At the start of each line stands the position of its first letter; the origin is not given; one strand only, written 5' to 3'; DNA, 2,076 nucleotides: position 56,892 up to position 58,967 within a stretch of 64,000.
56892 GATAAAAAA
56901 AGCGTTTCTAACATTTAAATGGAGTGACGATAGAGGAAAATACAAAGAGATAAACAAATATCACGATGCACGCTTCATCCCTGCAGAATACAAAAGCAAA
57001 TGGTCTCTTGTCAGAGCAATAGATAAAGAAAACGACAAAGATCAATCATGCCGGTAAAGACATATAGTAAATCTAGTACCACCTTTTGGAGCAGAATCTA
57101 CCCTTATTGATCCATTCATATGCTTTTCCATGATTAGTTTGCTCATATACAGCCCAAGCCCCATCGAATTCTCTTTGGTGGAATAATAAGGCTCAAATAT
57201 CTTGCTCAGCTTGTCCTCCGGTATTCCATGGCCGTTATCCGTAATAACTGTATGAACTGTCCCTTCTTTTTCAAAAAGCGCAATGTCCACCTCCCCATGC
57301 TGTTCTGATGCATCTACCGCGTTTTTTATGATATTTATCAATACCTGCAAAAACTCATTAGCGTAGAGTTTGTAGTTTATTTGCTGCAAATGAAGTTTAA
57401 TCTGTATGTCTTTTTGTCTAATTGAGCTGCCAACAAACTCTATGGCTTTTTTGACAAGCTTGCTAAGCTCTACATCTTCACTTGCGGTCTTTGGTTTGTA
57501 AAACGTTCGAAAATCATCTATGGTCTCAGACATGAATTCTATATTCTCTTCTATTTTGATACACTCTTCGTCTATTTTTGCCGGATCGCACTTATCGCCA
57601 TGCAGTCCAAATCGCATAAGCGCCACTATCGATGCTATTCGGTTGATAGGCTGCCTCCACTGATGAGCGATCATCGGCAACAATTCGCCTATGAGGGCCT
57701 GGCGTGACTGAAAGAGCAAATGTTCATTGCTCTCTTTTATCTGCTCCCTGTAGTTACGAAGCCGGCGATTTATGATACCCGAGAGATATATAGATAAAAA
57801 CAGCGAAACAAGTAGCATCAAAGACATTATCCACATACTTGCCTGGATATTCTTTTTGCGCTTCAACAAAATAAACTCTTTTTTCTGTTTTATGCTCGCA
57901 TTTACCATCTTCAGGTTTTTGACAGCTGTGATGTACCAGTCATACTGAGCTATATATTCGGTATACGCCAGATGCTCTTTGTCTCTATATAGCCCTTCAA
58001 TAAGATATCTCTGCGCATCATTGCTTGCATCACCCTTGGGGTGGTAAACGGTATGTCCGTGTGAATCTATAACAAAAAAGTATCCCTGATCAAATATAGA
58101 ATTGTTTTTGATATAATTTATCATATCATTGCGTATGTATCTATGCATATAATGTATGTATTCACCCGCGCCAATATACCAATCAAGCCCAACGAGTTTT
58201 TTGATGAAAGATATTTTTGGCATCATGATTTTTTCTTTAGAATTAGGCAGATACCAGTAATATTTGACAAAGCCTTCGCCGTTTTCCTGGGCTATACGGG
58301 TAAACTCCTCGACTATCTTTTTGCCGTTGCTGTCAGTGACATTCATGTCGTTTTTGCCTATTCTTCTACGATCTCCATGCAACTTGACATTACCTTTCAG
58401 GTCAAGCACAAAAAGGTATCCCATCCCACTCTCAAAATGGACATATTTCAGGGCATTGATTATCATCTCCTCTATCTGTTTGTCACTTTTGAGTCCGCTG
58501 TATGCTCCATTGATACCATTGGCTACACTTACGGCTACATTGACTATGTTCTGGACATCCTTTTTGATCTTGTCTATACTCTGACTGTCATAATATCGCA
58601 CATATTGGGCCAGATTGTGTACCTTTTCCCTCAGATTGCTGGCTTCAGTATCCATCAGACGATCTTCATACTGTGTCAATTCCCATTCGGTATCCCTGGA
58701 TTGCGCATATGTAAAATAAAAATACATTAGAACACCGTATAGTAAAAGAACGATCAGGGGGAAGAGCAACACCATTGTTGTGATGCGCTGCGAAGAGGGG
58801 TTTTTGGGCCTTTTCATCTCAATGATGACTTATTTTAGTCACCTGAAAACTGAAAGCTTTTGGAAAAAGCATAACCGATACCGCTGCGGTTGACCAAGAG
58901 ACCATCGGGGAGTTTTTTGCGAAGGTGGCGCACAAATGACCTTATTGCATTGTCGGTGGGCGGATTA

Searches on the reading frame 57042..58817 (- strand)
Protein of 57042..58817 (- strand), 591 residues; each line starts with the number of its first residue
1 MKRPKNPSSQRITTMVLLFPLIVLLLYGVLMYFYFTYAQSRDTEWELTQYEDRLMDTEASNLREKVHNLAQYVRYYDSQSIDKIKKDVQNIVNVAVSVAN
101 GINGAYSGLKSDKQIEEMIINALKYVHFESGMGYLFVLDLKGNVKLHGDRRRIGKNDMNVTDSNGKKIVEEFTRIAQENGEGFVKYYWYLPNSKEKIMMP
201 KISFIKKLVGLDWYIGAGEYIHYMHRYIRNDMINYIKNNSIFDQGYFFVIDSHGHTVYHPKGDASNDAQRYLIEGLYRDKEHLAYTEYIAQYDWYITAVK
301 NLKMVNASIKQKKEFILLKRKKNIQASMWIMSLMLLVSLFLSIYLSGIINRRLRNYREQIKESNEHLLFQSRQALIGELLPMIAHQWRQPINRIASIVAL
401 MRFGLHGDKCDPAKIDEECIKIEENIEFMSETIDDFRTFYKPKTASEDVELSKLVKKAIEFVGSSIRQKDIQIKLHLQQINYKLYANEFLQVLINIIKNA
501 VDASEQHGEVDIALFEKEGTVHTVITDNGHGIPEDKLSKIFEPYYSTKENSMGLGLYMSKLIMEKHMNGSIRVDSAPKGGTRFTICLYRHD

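Call 67: search_protein_families(library=pfam, proteins=[window:57042-58817:-], max_evalue=0.001)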
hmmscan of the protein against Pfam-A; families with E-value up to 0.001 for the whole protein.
window:57042-58817:- (591 aa): 6 families
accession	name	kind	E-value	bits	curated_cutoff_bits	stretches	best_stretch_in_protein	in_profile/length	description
PF08269.17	dCache_2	-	7e-51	173.6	26.5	1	42-262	4-224/298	Cache domain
PF17200.10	sCache_2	-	1.4e-27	97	25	1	85-221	6-142/155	Single Cache domain 2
PF02518.31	HATPase_c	-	1.7e-25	90.1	26.4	1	489-587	6-107/111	Histidine kinase-, DNA gyrase B-, and HSP90-like ATPase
PF17201.10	Cache_3-Cache_2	-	4.6e-09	36.4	27.7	1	121-221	193-286/299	Cache 3/Cache 2 fusion domain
PF13589.12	HATPase_c_3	-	1.6e-06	28.6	25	1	489-550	3-63/137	Histidine kinase-, DNA gyrase B-, and HSP90-like ATPase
PF13581.12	HATPase_c_2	-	0.00029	21.3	27.4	1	493-566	40-112/127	Histidine kinase-like ATPase domain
